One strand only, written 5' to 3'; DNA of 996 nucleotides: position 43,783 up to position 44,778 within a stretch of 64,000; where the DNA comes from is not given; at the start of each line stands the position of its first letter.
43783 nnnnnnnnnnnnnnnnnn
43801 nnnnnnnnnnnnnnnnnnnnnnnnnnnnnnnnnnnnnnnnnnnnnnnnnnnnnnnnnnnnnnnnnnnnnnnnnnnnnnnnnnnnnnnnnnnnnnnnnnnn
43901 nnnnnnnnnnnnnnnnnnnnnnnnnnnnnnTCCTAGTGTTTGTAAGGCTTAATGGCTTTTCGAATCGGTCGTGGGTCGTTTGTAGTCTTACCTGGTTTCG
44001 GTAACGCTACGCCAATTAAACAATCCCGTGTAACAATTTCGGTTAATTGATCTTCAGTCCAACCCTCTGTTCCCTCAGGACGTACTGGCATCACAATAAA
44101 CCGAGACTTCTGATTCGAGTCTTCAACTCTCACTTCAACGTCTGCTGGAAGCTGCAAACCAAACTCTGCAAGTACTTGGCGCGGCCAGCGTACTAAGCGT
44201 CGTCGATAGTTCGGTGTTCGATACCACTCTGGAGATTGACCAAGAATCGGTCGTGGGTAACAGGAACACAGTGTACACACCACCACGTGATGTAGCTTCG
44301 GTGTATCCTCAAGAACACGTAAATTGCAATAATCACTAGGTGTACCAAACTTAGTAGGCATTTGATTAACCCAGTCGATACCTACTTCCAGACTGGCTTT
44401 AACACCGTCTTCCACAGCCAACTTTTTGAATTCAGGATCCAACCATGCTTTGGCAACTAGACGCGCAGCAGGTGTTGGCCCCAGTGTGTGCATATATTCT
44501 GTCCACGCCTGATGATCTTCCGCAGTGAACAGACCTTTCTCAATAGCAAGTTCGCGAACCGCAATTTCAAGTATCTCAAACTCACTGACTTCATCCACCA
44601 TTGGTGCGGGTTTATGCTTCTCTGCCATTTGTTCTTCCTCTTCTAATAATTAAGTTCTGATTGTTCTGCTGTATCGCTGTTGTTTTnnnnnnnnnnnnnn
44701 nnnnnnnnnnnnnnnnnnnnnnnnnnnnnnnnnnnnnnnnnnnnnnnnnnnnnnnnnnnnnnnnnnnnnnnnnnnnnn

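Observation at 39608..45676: Undescribed cobalt-provisioned thiocyanate-hydrolase-like operon: split-beta Co-NHase enzyme, activator, DsrE-like protein, NrtA-type ABC importer and an orphan cbtB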

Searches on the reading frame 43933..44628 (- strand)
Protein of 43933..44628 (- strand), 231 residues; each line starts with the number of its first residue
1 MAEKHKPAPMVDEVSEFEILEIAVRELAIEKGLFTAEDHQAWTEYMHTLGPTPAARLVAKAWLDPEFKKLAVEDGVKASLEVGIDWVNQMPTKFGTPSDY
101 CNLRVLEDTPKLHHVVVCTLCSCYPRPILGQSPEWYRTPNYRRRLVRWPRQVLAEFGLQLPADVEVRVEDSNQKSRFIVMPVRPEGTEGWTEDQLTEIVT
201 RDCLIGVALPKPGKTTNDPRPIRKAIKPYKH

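Call 3: search_protein_families(library=pfam, proteins=[window:43933-44628:-], max_evalue=0.01)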
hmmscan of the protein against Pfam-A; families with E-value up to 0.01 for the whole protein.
window:43933-44628:- (231 aa): 1 family
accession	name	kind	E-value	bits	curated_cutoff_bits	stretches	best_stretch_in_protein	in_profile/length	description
PF02979.21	NHase_alpha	-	3.5e-72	242.1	27.2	1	16-208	2-184/184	Nitrile hydratase, alpha chain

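Call 4: search_protein_families(library=ncbifam, proteins=[window:43933-44628:-], max_evalue=0.01)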
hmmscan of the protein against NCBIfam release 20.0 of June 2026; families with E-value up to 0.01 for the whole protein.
window:43933-44628:- (231 aa): 4 families
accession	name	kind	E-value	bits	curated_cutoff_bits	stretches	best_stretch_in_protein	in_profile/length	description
TIGR03887.1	thiocyan_alph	equivalog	3.3e-118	392.7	291.45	1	12-213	1-200/200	thiocyanate hydrolase subunit gamma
TIGR01323.1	nitrile_alph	equivalog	1.2e-61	207.6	249.85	1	23-211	9-187/189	nitrile hydratase subunit alpha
TIGR03793.1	leader_NHLP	domain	7.5e-14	51.3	50.9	1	140-198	18-74/77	NHLP leader peptide family RiPP precursor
TIGR04351.1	TOMM_nitrile_2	subfamily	1.5e-08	34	65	1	139-164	13-38/48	TIGR04351 family putative TOMM peptide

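Call 6: search_solved_structures(query=window:43933-44628:-, show_alignments=2)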
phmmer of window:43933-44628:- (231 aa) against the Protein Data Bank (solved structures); distinct sequences matched with E-value up to 0.001: 35.
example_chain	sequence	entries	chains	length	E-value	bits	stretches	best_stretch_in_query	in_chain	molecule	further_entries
2dd4_C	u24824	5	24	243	1.1e-128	430.9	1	4-231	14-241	Thiocyanate hydrolase gamma subunit | Thiocyanate hydrolase subunit gamma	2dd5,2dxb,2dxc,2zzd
3vyg_C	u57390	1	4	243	1.9e-127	426.9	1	4-231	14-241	Thiocyanate hydrolase subunit gamma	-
4ob1_A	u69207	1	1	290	1.1e-55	192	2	23-209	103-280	Cobalt-containing nitrile hydratase subunit alpha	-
7qop_A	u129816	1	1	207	2.9e-53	184.1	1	17-216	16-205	Nitrile hydratase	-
1v29_A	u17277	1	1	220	3.3e-53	183.9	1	17-215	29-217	nitrile hydratase a chain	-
2dpp_A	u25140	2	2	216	7.2e-53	182.7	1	17-216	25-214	Nitrile hydratase alpha subunit | Nitrile hydratase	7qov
3hht_A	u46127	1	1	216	7.2e-53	182.7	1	17-216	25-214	Nitrile hydratase alpha subunit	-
7qou_A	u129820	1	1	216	1.5e-52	181.7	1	17-216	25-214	Nitrile hydratase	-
7qom_A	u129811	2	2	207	3.2e-52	180.6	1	17-216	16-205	Nitrile hydratase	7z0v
7qoy_A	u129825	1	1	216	3.7e-52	180.4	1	17-216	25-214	Nitrile hydratase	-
3vyh_A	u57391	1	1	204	8.3e-49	169.4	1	22-208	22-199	Cobalt-containing nitrile hydratase subunit alpha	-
4ob2_A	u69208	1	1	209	1.2e-47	165.7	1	22-209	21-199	Cobalt-containing nitrile hydratase subunit alpha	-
4ob0_A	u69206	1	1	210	1.2e-47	165.7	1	22-209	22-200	Cobalt-containing nitrile hydratase subunit alpha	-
4ob3_A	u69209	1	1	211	1.2e-47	165.6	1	22-209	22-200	Cobalt-containing nitrile hydratase subunit alpha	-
7w8l_A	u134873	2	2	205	1.2e-47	165.6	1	22-209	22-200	Nitrile hydratase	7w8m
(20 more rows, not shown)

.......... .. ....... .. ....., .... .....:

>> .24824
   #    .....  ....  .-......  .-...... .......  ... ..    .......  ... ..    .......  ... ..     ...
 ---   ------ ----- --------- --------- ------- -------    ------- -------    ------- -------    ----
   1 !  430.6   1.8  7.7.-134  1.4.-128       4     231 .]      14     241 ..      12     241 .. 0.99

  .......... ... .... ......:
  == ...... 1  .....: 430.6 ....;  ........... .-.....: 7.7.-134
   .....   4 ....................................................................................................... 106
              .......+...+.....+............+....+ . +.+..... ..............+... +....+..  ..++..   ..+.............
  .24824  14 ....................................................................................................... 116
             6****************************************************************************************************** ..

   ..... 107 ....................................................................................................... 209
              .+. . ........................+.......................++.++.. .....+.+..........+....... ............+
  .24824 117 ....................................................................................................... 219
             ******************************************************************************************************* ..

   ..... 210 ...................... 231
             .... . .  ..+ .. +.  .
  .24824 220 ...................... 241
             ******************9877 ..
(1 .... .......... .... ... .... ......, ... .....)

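Call 17: find_related_loci(query=window:43933-44628:-, collection=genome_contigs, flank=10000)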
Query window:43933-44628:- (231 aa) in genome_contigs; peptide patterns used: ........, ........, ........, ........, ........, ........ (x = any residue, [..] = any of these).
600 stretches matched a pattern (row limit reached: there are more); 572 encode a relative of the query (tblastn E <= 1e-3); the best 80 are kept; 80 distinct loci.
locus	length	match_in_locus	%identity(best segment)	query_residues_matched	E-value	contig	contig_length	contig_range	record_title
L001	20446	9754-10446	93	1-231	7e-147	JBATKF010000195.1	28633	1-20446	MAG: Sedimenticolaceae bacterium isolate MFD10235_ilm_asm_bin25 k127_7638, whole genome shotgun sequence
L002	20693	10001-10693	93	1-231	9e-147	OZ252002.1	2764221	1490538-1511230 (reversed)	MAG: Gammaproteobacteria bacterium isolate d484a861-56e0-41a6-afea-df8291d130ef genome assembly, chromosome: 1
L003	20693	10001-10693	92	1-231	3e-146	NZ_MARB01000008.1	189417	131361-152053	Candidatus Thiodiazotropha endolucinida strain COS CODIS_contig000008, whole genome shotgun sequence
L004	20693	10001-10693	92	1-231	3e-146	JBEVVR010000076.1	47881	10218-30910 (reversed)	MAG: Candidatus Thiodiazotropha sp. isolate CTENA7 L123 c_000000000056, whole genome shotgun sequence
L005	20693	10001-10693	92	1-231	4e-146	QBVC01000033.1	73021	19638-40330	MAG: gamma proteobacterium symbiont of Ctena orbiculata isolate LUC_16_021_0_D _27, whole genome shotgun sequence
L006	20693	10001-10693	92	1-231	6e-146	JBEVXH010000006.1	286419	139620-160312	MAG: Candidatus Thiodiazotropha sp. isolate CTENA5 L149 c_000000000006, whole genome shotgun sequence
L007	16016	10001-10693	90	1-231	1e-145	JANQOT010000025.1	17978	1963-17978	MAG: Gammaproteobacteria bacterium isolate IP29b_bin.141 k99_756664, whole genome shotgun sequence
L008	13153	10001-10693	92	1-231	1e-145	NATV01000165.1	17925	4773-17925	MAG: gamma proteobacterium symbiont of Ctena orbiculata isolate LUC_16_22_G-LUC_16_020_40_A _78, whole genome shotgun se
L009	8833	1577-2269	92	1-231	2e-145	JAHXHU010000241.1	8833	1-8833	MAG: Candidatus Thiodiazotropha sp. (ex Ustalcina ferruginea) isolate L011_Th1 c_000000000175, whole genome shotgun sequ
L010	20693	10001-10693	91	1-231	3e-145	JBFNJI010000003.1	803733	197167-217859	MAG: Candidatus Thiodiazotropha sp. isolate ctebehawaiim21_SYM1 c_000000000001, whole genome shotgun sequence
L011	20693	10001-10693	90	1-231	2e-144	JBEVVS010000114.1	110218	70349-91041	MAG: Candidatus Thiodiazotropha sp. isolate CTENA6 L123 c_000000000015, whole genome shotgun sequence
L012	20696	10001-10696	91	1-231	6e-144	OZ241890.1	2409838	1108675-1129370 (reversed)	MAG: Gammaproteobacteria bacterium isolate 12a402bf-abf4-446e-85c7-15a67474018c genome assembly, chromosome: 1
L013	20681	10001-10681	92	5-231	1e-143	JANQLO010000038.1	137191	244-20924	MAG: Chromatiales bacterium isolate PL25a_bin.61 k99_3275107, whole genome shotgun sequence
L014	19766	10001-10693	89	1-231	1e-143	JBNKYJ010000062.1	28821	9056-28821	MAG: Sedimenticolaceae bacterium isolate D1D2.bin.26.orig k141_1028833, whole genome shotgun sequence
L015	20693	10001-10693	90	1-231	2e-142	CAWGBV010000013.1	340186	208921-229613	MAG: uncultured Gammaproteobacteria bacterium isolate MFD03804.bin.2.81 genome assembly, contig: contig_44947, whole gen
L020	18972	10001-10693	87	1-231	2e-140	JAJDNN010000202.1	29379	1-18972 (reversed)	MAG: Proteobacteria bacterium isolate ALJrbin.36 k141_3258171, whole genome shotgun sequence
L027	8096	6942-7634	87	1-231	1e-138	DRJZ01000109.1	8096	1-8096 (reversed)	MAG TPA_asm: Acidiferrobacteraceae bacterium isolate HyVt-429 HyVt-429_k95_46066, whole genome shotgun sequence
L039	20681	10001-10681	85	5-231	2e-134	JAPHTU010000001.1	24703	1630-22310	MAG: Gammaproteobacteria bacterium isolate N2M-Bin_5 c_000000111616, whole genome shotgun sequence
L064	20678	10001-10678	83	6-231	4e-129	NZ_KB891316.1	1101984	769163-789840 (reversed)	Thiobacillus thioparus DSM 505 B058DRAFT_scaffold_0.1, whole genome shotgun sequence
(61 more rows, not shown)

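Call 19: find_encoding_contigs(protein=window:43933-44628:-, flank=3000, max_places=4)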
Protein window:43933-44628:- (231 aa): no gene with exactly this product is on record in the collection.

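Call 29: search_protein_families(library=pfam, proteins=[L064:15490-15879:+, L064:15921-16151:+, L064:16228-17361:+, L064:14584-15426:+, L064:17374-17793:+, L064:7606-7845:+, L064:7832-8653:+, L064:6209-6925:+, L064:10720-11145:+, L064:4946-5863:+], max_evalue=0.01)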
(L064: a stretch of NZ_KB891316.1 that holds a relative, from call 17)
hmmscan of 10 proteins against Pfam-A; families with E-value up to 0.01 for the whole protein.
L064:15490-15879:+ (129 aa): 2 families
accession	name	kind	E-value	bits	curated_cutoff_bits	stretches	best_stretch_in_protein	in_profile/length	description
PF13686.11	DrsE_2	-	9.1e-13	48.9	25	1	59-126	88-153/156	DsrE/DsrF/DrsH-like family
PF02635.20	DsrE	-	5.4e-07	30.2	22.7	1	12-118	13-107/116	DsrE/DsrF-like family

L064:15921-16151:+ (76 aa): 1 family
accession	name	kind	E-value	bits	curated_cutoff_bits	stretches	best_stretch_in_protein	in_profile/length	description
PF01206.22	TusA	-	3.9e-20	71.9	28.6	1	5-74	1-70/70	Sulfurtransferase TusA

L064:16228-17361:+ (377 aa): 3 families
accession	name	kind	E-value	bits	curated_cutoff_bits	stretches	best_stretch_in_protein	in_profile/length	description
PF07992.20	Pyr_redox_2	-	1.6e-15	57.7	26.1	2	1-153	1-149/291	Pyridine nucleotide-disulphide oxidoreductase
PF13454.12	NAD_binding_9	-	0.0014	19.1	21.8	0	5-39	2-32/155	FAD-NAD(P)-binding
PF21706.3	FCSD_central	-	0.0036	17.8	27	0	136-247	4-116/116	Sulfide dehydrogenase [flavocytochrome c] flavoprotein chain, central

L064:14584-15426:+ (280 aa): 1 family
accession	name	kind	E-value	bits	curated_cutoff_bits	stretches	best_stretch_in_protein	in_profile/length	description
PF00528.27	BPD_transp_1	-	1.1e-20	74.6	26.4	1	106-273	1-176/184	Binding-protein-dependent transport system inner membrane component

L064:17374-17793:+ (139 aa): 0 families

L064:7606-7845:+ (79 aa): 0 families

L064:7832-8653:+ (273 aa): 13 families
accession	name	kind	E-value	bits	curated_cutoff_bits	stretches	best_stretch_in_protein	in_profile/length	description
PF08241.18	Methyltransf_11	-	2.4e-21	76.6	21.2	1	54-154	1-95/95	Methyltransferase domain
PF13649.12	Methyltransf_25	-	8.5e-20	71.7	27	1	53-150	1-97/97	Methyltransferase domain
PF13847.12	Methyltransf_31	-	1.5e-19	70.5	27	1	51-158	5-113/145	Methyltransferase domain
PF08242.18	Methyltransf_12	-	7.4e-13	49.5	30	1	54-151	1-97/98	Methyltransferase domain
PF13489.12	Methyltransf_23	-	8e-12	45.6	27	1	36-203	7-160/164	Methyltransferase domain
PF01209.24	Ubie_methyltran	-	2.9e-11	43.6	20.1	1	50-156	48-153/233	ubiE/COQ5 methyltransferase family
PF07021.18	MetW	-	6.1e-06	26.4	21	1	47-147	11-103/193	Methionine biosynthesis protein MetW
PF00891.24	Methyltransf_2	-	0.00015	21.6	22.3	1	42-155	55-165/210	O-methyltransferase domain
PF01135.25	PCMT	-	0.00037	20.7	20.3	1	44-131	68-154/210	Protein-L-isoaspartate(D-aspartate) O-methyltransferase (PCMT)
PF20922.3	Anamorsin_N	-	0.0015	18.7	27.1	1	114-154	46-87/163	Anamorsin, N-terminal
PF13578.12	Methyltransf_24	-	0.0039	18.5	26.3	1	54-154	1-102/105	Methyltransferase domain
PF06325.19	PrmA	-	0.0069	16.4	22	1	50-153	162-257/296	Ribosomal protein L11 methyltransferase (PrmA)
PF08003.17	Methyltransf_9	-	0.0072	15.8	23.8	1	52-154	118-217/315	Protein of unknown function (DUF1698)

L064:6209-6925:+ (238 aa): 1 family
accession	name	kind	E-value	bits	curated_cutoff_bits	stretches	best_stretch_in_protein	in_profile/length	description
PF01891.21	CbiM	-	6.3e-18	65.8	23.1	1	9-214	1-200/205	Cobalt uptake substrate-specific transmembrane region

L064:10720-11145:+ (141 aa): 0 families

L064:4946-5863:+ (305 aa): 0 families

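Call 63: list_cluster_members(proteins=[P0121, window:43933-44628:-, P0001])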
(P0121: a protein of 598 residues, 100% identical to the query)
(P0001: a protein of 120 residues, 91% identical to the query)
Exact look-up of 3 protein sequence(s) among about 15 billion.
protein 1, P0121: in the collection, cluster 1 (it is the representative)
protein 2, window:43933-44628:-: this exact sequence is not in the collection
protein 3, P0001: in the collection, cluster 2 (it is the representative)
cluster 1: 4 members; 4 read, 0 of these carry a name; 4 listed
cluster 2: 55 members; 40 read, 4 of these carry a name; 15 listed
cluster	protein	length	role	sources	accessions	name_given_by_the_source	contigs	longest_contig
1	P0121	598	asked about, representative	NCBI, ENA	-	-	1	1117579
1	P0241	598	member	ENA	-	-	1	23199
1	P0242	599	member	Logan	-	-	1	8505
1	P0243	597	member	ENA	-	-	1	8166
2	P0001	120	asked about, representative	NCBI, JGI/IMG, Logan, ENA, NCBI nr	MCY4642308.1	MAG: DsrE family protein [Gammaproteobacteria bacterium] | DsrE family protein [Gammaproteobacteria bacterium]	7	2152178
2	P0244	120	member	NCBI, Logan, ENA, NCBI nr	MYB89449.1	MAG: DsrE family protein [Proteobacteria bacterium] | DsrE family protein [Pseudomonadota bacterium]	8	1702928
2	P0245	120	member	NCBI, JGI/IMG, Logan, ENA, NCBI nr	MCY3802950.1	MAG: DsrE family protein [Gammaproteobacteria bacterium] | DsrE family protein [Gammaproteobacteria bacterium]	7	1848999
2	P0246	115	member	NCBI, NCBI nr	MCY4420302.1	MAG: DsrE family protein [Gammaproteobacteria bacterium] | DsrE family protein [Gammaproteobacteria bacterium]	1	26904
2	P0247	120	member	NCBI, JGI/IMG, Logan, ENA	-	-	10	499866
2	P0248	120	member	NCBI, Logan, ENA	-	-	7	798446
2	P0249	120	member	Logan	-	-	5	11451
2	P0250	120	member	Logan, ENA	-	-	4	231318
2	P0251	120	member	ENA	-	-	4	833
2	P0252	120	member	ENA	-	-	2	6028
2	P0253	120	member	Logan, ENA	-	-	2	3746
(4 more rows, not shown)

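Call 69: search_protein_families(library=pfam, proteins=[L001:4083-5393:+, L001:2576-3496:+, L015:6322-7236:+, L015:4421-5530:+, L020:5058-6035:+, L020:4161-4985:+, L027:1679-3388:+, L003:5029-5862:+, L003:4253-4933:+, L039:1207-2526:+], max_evalue=0.00001)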
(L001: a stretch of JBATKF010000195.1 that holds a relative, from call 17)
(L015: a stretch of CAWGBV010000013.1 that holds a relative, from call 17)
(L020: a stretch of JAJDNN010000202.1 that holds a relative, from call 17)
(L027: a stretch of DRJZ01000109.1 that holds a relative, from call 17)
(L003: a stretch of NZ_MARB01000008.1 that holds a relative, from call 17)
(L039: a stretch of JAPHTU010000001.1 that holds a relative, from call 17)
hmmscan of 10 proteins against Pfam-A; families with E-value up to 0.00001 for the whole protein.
L001:4083-5393:+ (436 aa): 1 family
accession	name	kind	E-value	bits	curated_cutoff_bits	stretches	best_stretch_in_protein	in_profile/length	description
PF03150.19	CCP_MauG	-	5.1e-40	138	25.6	1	60-237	3-145/149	Di-haem cytochrome c peroxidase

L001:2576-3496:+ (306 aa): 1 family
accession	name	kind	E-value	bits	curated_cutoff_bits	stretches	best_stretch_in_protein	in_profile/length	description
PF00535.33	Glycos_transf_2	-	4.3e-25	89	23.3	1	12-150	25-167/168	Glycosyl transferase family 2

L015:6322-7236:+ (304 aa): 1 family
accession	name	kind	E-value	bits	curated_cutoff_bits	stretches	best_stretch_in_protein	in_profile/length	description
PF12697.13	Abhydrolase_6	-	3.9e-07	31.4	26.3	1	29-171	2-125/217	Alpha/beta hydrolase family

L015:4421-5530:+ (369 aa): 1 family
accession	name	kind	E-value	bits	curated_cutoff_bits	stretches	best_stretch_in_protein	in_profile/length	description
PF04966.18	OprB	-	3.9e-11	43.4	22.9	1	109-345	54-348/372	Carbohydrate-selective porin, OprB family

L020:5058-6035:+ (325 aa): 1 family
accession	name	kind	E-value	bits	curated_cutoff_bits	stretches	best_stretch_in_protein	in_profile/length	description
PF12697.13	Abhydrolase_6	-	6.8e-10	40.4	26.3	1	74-250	16-163/217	Alpha/beta hydrolase family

L020:4161-4985:+ (274 aa): 9 families
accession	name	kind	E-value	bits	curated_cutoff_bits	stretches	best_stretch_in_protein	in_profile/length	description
PF08241.18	Methyltransf_11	-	1.7e-24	86.7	21.2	1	54-154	1-95/95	Methyltransferase domain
PF13649.12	Methyltransf_25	-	1.4e-23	83.9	27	1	53-150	1-97/97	Methyltransferase domain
PF13847.12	Methyltransf_31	-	2.5e-22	79.6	27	1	51-158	5-113/145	Methyltransferase domain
PF08242.18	Methyltransf_12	-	4e-18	66.4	30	1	54-151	1-97/98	Methyltransferase domain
PF01209.24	Ubie_methyltran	-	4.8e-15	56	20.1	1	49-156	47-153/233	ubiE/COQ5 methyltransferase family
PF13489.12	Methyltransf_23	-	3.9e-14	53.2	27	1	34-205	6-162/164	Methyltransferase domain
PF01135.25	PCMT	-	2.6e-08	34.3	20.3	1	40-125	64-148/210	Protein-L-isoaspartate(D-aspartate) O-methyltransferase (PCMT)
PF07021.18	MetW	-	9.2e-07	29.1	21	1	47-147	11-103/193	Methionine biosynthesis protein MetW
PF02353.26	CMAS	-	1.7e-06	28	27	1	38-153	51-163/273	Mycolic acid cyclopropane synthetase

L027:1679-3388:+ (569 aa): 3 families
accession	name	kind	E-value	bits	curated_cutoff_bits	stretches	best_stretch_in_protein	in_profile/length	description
PF00205.28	TPP_enzyme_M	-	1e-35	122.9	30.4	1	189-323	1-136/137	Thiamine pyrophosphate enzyme, central domain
PF02775.26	TPP_enzyme_C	-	1.8e-34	119.1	21.9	1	387-536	1-151/151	Thiamine pyrophosphate enzyme, C-terminal TPP binding domain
PF02776.23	TPP_enzyme_N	-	1.3e-28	99.6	26.8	1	1-109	1-111/119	Thiamine pyrophosphate enzyme, N-terminal TPP binding domain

L003:5029-5862:+ (277 aa): 7 families
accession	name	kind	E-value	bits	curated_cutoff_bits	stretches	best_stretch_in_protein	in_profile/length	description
PF08241.18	Methyltransf_11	-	2.7e-22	79.7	21.2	1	58-157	1-94/95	Methyltransferase domain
PF13847.12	Methyltransf_31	-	5.7e-22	78.4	27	1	55-162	5-113/145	Methyltransferase domain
PF13649.12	Methyltransf_25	-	2.8e-21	76.5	27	1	57-154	1-97/97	Methyltransferase domain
PF08242.18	Methyltransf_12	-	6.6e-17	62.5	30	1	58-156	1-98/98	Methyltransferase domain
PF13489.12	Methyltransf_23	-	3.5e-14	53.3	27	1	40-210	8-163/164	Methyltransferase domain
PF01209.24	Ubie_methyltran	-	2.6e-12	47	20.1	1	52-160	46-153/233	ubiE/COQ5 methyltransferase family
PF07021.18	MetW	-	1.1e-07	32.1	21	1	50-149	10-101/193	Methionine biosynthesis protein MetW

L003:4253-4933:+ (226 aa): 1 family
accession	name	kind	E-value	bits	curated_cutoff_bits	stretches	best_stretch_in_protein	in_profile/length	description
PF01891.21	CbiM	-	3.1e-17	63.6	23.1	1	2-205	1-198/205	Cobalt uptake substrate-specific transmembrane region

L039:1207-2526:+ (439 aa): 1 family
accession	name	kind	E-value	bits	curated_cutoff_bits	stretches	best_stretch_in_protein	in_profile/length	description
PF03150.19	CCP_MauG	-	3.2e-41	141.9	25.6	1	63-240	3-145/149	Di-haem cytochrome c peroxidase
